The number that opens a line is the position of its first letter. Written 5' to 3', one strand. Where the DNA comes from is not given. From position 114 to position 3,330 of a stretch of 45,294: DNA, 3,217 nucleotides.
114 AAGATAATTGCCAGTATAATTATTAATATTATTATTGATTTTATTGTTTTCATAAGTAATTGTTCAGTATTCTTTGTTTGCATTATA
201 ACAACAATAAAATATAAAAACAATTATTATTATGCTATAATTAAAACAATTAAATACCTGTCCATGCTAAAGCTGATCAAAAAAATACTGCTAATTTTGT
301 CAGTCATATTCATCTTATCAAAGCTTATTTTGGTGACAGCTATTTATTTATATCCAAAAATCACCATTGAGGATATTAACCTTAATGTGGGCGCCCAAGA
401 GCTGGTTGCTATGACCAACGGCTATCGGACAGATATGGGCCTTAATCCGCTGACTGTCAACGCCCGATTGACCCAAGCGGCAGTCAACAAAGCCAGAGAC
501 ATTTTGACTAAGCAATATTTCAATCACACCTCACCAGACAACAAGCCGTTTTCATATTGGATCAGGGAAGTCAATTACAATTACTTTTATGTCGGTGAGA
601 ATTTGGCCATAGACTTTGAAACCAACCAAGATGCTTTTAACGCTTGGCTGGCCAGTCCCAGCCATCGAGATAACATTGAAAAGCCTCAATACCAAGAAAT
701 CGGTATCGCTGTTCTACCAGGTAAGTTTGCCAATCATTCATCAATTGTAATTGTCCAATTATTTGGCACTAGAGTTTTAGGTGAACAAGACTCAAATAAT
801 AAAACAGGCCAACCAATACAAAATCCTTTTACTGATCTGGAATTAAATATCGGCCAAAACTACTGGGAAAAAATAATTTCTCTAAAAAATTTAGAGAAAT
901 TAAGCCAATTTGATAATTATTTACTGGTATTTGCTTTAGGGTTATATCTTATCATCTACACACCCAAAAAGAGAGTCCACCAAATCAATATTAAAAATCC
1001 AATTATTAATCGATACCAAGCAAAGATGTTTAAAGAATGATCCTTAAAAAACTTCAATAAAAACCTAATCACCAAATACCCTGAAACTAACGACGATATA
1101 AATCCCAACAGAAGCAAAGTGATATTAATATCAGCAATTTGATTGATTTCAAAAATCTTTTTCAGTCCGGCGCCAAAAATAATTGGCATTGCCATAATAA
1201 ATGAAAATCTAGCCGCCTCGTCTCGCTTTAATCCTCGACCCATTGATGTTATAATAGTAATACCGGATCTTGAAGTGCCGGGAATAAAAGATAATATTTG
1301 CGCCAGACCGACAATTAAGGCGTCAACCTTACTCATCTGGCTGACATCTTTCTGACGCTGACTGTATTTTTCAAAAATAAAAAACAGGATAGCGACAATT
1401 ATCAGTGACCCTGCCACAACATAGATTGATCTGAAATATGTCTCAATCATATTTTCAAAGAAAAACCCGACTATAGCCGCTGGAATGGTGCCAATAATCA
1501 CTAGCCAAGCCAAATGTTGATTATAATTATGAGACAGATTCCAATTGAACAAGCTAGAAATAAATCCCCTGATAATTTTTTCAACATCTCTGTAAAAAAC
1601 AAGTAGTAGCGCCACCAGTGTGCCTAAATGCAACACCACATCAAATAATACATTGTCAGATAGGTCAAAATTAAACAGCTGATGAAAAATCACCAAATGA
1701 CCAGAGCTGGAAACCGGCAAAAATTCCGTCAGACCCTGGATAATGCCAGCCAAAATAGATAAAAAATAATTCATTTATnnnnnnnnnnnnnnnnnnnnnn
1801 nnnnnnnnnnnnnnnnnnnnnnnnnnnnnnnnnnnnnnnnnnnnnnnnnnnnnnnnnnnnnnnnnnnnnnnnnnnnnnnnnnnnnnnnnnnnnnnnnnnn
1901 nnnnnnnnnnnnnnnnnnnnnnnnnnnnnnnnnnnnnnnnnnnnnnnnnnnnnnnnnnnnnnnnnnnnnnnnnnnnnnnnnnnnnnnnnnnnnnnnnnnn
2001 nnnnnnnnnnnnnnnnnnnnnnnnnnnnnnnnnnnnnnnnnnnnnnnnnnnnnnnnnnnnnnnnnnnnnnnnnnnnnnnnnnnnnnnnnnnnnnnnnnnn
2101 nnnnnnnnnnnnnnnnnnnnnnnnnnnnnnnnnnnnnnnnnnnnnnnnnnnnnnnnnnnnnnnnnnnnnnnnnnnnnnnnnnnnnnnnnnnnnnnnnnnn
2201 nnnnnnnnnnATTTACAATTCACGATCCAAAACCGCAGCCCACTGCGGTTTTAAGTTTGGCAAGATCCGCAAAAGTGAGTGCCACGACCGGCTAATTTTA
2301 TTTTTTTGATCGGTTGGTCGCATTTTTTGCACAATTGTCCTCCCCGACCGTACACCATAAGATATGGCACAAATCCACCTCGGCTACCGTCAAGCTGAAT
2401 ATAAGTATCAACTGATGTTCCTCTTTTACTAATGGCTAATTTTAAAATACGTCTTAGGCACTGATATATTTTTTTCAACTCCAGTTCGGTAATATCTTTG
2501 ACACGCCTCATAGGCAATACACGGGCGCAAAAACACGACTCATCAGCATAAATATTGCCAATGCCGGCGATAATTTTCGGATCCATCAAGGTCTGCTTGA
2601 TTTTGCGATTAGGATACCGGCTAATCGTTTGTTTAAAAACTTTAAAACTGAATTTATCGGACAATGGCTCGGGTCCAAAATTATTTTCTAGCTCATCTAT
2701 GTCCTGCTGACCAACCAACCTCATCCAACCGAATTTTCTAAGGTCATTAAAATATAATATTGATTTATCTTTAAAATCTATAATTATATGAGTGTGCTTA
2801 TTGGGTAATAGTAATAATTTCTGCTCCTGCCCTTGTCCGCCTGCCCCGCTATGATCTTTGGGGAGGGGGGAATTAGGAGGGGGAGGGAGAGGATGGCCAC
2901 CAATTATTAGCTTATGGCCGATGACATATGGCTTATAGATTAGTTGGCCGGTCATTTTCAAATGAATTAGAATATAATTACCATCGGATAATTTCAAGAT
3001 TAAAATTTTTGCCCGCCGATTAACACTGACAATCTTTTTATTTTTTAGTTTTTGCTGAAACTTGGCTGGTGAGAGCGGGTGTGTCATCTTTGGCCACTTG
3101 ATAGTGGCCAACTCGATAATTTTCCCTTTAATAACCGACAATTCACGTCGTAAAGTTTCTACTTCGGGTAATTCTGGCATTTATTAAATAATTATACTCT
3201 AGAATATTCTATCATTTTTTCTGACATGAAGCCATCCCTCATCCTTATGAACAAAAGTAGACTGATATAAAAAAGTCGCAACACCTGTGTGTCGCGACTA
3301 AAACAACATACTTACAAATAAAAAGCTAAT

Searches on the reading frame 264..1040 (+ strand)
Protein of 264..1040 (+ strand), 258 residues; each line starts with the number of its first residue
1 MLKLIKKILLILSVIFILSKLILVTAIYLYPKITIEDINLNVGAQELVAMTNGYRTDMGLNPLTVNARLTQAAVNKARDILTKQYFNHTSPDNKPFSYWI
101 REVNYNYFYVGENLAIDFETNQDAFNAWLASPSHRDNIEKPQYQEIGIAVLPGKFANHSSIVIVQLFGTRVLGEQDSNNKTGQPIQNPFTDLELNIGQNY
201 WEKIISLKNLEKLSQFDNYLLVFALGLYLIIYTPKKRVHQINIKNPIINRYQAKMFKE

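Call 66: search_protein_families(library=pfam, proteins=[window:264-1040:+], max_evalue=0.00001)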
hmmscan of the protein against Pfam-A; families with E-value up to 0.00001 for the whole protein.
window:264-1040:+ (258 aa): 1 family
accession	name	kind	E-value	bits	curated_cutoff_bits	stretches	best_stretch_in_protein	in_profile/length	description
PF00188.32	CAP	-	3.5e-16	60.5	21.1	1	49-164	2-114/117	Cysteine-rich secretory protein family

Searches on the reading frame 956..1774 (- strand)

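Call 66: search_protein_families(library=pfam, proteins=[window:956-1774:-], max_evalue=0.00001)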
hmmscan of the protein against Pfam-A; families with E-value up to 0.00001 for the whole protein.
window:956-1774:- (272 aa): 1 family
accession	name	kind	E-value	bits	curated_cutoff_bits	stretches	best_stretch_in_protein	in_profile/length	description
PF02673.24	BacA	-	7e-84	282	33.4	1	7-260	2-256/257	Bacitracin resistance protein BacA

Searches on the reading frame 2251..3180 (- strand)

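Call 66: search_protein_families(library=pfam, proteins=[window:2251-3180:-], max_evalue=0.00001)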
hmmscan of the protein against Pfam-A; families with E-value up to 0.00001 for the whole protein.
window:2251-3180:- (309 aa): 3 families
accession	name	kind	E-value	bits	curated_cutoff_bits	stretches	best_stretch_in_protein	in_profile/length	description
PF01149.29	Fapy_DNA_glyco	-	2.4e-29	102.8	25.5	1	1-153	1-117/117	Formamidopyrimidine-DNA glycosylase N-terminal domain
PF06831.19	H2TH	-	1.1e-21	77.1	34.7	1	169-258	2-90/93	Formamidopyrimidine-DNA glycosylase H2TH domain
PF06827.20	zf-FPG_IleRS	-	2.1e-07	31.1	21.3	1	281-308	1-28/30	Zinc finger found in FPG and IleRS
